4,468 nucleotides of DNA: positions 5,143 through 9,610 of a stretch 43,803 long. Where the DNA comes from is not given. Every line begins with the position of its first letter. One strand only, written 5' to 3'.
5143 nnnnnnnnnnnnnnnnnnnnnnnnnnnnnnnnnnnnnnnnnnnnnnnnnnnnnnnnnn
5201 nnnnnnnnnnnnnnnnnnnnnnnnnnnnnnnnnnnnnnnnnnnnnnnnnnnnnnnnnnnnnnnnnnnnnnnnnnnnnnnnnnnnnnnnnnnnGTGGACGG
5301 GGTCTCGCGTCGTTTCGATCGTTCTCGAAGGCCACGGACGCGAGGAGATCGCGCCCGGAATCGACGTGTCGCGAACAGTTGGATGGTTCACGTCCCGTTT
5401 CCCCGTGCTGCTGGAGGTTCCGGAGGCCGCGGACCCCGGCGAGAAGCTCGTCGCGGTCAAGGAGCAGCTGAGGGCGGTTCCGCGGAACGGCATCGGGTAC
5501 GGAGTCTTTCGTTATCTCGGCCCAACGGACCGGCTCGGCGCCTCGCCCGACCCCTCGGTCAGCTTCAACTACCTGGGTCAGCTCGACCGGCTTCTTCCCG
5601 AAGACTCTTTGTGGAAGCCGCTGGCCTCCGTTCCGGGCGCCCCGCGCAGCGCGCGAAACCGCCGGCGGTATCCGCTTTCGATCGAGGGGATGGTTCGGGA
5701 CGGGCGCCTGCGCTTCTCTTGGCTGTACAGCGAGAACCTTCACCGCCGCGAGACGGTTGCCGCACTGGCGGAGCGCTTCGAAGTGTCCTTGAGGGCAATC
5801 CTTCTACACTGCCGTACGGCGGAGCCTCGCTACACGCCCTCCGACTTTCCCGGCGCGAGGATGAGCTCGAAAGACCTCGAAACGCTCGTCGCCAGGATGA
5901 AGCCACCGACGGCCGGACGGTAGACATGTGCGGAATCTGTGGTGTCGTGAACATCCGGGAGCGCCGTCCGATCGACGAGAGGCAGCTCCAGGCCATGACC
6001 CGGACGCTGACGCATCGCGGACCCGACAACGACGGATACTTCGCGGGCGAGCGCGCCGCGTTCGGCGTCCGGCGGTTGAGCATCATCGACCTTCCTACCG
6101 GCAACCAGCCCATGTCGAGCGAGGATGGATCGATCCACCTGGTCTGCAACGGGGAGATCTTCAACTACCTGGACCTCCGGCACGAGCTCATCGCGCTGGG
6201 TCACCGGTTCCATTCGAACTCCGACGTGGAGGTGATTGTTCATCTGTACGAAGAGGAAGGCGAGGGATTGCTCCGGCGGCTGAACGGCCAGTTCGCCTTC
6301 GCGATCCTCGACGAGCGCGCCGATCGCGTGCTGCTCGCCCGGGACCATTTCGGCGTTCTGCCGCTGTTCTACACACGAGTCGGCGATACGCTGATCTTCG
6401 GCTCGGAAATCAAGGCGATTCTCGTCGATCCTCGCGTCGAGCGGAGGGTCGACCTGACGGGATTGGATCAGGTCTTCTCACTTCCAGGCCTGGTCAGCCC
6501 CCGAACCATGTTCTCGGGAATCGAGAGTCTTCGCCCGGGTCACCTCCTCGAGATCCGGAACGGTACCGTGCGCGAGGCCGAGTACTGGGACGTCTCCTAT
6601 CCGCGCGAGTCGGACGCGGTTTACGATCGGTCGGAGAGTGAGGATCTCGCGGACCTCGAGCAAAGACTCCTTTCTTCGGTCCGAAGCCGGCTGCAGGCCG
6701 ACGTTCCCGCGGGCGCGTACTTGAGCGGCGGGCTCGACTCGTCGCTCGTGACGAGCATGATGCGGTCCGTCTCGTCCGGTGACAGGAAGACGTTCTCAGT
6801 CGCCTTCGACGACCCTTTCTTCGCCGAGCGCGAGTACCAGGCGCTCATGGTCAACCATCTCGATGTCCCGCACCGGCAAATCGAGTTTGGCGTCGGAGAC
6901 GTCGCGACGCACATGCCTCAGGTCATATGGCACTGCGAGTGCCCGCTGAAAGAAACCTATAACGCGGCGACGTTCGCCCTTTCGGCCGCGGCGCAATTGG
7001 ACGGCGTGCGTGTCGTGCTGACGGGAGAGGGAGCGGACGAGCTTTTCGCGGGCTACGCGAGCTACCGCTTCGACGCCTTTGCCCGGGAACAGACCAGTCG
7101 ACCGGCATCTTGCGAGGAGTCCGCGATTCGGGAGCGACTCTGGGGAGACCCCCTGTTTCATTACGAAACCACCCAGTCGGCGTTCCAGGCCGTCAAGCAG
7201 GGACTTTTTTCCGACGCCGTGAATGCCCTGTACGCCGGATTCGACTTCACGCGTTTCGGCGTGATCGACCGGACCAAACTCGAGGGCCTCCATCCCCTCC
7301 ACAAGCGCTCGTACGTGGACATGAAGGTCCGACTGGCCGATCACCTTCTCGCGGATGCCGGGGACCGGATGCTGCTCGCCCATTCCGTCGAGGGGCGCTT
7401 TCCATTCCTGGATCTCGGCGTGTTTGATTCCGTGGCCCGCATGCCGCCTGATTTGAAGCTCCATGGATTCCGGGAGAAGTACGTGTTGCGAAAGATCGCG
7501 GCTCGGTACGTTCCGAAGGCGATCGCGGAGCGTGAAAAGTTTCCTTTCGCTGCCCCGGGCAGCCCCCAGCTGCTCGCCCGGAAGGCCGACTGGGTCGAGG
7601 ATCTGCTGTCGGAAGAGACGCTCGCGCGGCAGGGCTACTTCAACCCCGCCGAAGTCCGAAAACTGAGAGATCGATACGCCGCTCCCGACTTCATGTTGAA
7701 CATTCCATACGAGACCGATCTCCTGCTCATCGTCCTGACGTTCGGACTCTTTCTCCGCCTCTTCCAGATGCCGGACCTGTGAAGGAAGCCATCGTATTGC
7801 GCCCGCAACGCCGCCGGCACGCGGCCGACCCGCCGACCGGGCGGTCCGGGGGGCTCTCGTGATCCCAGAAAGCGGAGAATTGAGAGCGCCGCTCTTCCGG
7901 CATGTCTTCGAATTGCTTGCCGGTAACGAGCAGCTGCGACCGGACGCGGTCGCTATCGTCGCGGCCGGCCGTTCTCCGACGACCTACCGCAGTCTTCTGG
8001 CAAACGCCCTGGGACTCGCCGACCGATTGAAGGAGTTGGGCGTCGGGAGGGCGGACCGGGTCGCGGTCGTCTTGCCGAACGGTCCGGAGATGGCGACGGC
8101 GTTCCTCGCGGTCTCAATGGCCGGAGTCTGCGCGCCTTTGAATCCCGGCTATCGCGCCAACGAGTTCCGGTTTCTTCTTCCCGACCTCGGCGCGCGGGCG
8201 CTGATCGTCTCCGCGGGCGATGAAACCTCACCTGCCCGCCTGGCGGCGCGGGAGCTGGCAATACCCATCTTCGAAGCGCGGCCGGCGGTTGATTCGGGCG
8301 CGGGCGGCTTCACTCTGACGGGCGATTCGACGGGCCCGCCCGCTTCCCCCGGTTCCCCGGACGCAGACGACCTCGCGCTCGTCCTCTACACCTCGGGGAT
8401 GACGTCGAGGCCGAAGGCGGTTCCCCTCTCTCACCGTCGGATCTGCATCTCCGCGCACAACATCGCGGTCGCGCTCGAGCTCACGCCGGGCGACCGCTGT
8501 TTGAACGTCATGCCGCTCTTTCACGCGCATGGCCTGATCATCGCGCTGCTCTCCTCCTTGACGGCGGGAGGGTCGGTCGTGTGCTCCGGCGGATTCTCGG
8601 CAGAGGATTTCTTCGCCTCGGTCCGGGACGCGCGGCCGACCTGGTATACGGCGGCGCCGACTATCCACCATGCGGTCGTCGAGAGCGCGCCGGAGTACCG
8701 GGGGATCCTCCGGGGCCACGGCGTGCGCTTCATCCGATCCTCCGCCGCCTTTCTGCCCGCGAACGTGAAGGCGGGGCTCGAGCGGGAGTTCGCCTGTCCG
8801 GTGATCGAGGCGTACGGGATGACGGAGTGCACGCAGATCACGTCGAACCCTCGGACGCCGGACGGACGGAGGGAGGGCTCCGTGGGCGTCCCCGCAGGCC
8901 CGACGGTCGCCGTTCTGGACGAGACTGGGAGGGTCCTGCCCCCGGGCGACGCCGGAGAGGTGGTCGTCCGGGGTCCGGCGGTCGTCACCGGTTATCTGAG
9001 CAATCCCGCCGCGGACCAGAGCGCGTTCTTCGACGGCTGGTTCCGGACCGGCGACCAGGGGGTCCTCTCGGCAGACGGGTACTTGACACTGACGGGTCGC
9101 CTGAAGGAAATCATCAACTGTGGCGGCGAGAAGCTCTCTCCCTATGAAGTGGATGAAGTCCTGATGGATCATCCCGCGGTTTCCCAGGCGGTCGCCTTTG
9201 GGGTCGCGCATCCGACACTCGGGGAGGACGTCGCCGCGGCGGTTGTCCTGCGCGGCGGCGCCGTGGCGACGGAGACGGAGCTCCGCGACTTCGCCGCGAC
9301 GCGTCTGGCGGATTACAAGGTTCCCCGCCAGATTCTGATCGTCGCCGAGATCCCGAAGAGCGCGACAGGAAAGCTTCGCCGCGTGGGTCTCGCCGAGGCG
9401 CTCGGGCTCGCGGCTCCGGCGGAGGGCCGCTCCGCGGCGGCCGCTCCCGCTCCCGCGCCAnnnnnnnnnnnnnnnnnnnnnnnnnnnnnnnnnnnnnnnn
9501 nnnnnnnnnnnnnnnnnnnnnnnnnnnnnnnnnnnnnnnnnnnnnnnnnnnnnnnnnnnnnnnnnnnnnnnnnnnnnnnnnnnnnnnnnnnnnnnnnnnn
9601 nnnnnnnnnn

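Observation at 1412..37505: Non-collinear hybrid NRPS/PKS assembly line with split modules and a beta-amino-forming PKS step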

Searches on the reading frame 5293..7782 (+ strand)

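Call 3: search_protein_families(library=pfam, proteins=[window:5293-7782:+], max_evalue=0.001)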
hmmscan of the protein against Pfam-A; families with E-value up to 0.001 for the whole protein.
window:5293-7782:+ (829 aa): 3 families
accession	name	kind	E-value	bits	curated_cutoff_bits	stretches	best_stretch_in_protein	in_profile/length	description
PF00733.27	Asn_synthase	-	2e-80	271.5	21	1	455-797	2-333/354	Asparagine synthase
PF13537.11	GATase_7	-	4.6e-44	149.8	25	1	260-377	2-122/123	Glutamine amidotransferase domain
PF13522.11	GATase_6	-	5e-36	124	27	1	244-372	1-130/130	Glutamine amidotransferase domain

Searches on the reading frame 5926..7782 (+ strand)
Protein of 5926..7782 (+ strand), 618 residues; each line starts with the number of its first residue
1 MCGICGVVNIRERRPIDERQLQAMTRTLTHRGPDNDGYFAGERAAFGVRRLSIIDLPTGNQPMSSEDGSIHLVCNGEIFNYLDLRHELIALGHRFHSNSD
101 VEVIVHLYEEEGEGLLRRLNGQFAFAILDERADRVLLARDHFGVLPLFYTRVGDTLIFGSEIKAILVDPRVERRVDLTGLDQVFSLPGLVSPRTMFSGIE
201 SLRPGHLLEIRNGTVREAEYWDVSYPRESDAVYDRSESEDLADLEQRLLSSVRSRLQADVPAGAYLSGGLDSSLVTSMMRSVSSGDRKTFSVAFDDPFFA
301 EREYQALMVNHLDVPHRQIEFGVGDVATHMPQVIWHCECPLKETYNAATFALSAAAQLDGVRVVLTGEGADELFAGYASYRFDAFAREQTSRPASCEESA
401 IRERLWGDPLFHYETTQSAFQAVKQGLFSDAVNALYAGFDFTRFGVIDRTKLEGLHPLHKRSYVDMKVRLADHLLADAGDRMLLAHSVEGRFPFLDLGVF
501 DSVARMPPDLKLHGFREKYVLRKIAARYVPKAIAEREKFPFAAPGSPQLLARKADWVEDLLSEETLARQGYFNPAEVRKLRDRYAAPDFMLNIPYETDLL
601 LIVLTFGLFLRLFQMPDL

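Call 10: search_protein_families(library=ncbifam, proteins=[window:5926-7782:+], max_evalue=0.00001)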
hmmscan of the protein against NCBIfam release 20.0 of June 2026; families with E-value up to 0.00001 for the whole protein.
window:5926-7782:+ (618 aa): 9 families
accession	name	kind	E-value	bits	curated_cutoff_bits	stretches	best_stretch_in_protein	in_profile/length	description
TIGR01536.1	asn_synth_AEB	equivalog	4.4e-139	464.8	267.1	1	2-541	1-517/517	asparagine synthase (glutamine-hydrolyzing)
TIGR03108.1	eps_aminotran_1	hypoth_equivalog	1.2e-123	414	816.9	2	1-393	1-388/628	XrtA/PEP-CTERM system amidotransferase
TIGR03104.1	trio_amidotrans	equivalog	2.7e-105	352.8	570.1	1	1-581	1-561/589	N-acetylglutaminylglutamine amidotransferase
NF006949.0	PRK09431.1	equivalog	1.1e-94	317.9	499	3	1-166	1-166/554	asparagine synthase B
NF033535.1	lass_lactam_cya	exception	6.7e-62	210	525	1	1-375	1-377/668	lasso peptide isopeptide bond-forming cyclase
NF033561.1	macrolact_Ik_Al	subfamily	6.2e-18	64.7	300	1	124-537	82-488/561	albusnodin/ikarugamycin family macrolactam cyclase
NF001484.0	PRK00331.1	subfamily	9.9e-13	47.3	381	1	62-166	87-199/601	isomerizing glutamine--fructose-6-phosphate transaminase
TIGR01135.1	glmS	equivalog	1.3e-11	43.8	418.05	1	62-166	86-198/607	glutamine--fructose-6-phosphate transaminase (isomerizing)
TIGR01134.1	purF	equivalog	1.1e-10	41.5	350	1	60-173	84-207/432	amidophosphoribosyltransferase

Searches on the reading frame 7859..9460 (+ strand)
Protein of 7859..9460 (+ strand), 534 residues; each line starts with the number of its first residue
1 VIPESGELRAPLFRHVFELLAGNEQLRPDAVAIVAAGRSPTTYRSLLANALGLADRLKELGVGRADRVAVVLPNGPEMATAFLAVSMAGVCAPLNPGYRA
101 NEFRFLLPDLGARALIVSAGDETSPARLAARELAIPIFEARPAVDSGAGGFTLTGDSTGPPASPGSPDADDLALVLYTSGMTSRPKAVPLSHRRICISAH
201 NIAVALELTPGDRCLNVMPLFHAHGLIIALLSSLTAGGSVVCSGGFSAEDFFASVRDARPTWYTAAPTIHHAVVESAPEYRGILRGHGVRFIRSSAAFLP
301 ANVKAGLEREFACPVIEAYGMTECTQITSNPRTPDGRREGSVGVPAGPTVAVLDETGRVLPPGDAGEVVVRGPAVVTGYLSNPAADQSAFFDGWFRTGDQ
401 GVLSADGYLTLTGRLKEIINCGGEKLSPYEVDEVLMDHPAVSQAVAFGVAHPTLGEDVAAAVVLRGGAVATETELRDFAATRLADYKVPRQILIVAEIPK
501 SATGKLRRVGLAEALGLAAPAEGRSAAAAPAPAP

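Call 24: search_solved_structures(query=window:7859-9460:+, max_evalue=1e-60, show_alignments=2)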
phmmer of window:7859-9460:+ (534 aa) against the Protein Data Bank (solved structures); distinct sequences matched with E-value up to 1e-60: 5.
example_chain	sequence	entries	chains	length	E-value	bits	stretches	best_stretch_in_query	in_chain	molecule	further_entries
5ie0_A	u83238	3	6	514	5.3e-108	365.2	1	27-511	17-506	Oxalate--CoA ligase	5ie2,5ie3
6qjz_A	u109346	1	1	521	3.1e-104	352.8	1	28-513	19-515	oxalyl CoA-synthetase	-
8aff_A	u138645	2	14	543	2.2e-99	336.8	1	157-516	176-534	Oxalate--CoA ligase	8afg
8atd_C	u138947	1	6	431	5.6e-70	239.8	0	157-418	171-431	Oxalate--CoA ligase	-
8weu_A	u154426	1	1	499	6.1e-61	210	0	25-516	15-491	Fatty-acyl-CoA synthase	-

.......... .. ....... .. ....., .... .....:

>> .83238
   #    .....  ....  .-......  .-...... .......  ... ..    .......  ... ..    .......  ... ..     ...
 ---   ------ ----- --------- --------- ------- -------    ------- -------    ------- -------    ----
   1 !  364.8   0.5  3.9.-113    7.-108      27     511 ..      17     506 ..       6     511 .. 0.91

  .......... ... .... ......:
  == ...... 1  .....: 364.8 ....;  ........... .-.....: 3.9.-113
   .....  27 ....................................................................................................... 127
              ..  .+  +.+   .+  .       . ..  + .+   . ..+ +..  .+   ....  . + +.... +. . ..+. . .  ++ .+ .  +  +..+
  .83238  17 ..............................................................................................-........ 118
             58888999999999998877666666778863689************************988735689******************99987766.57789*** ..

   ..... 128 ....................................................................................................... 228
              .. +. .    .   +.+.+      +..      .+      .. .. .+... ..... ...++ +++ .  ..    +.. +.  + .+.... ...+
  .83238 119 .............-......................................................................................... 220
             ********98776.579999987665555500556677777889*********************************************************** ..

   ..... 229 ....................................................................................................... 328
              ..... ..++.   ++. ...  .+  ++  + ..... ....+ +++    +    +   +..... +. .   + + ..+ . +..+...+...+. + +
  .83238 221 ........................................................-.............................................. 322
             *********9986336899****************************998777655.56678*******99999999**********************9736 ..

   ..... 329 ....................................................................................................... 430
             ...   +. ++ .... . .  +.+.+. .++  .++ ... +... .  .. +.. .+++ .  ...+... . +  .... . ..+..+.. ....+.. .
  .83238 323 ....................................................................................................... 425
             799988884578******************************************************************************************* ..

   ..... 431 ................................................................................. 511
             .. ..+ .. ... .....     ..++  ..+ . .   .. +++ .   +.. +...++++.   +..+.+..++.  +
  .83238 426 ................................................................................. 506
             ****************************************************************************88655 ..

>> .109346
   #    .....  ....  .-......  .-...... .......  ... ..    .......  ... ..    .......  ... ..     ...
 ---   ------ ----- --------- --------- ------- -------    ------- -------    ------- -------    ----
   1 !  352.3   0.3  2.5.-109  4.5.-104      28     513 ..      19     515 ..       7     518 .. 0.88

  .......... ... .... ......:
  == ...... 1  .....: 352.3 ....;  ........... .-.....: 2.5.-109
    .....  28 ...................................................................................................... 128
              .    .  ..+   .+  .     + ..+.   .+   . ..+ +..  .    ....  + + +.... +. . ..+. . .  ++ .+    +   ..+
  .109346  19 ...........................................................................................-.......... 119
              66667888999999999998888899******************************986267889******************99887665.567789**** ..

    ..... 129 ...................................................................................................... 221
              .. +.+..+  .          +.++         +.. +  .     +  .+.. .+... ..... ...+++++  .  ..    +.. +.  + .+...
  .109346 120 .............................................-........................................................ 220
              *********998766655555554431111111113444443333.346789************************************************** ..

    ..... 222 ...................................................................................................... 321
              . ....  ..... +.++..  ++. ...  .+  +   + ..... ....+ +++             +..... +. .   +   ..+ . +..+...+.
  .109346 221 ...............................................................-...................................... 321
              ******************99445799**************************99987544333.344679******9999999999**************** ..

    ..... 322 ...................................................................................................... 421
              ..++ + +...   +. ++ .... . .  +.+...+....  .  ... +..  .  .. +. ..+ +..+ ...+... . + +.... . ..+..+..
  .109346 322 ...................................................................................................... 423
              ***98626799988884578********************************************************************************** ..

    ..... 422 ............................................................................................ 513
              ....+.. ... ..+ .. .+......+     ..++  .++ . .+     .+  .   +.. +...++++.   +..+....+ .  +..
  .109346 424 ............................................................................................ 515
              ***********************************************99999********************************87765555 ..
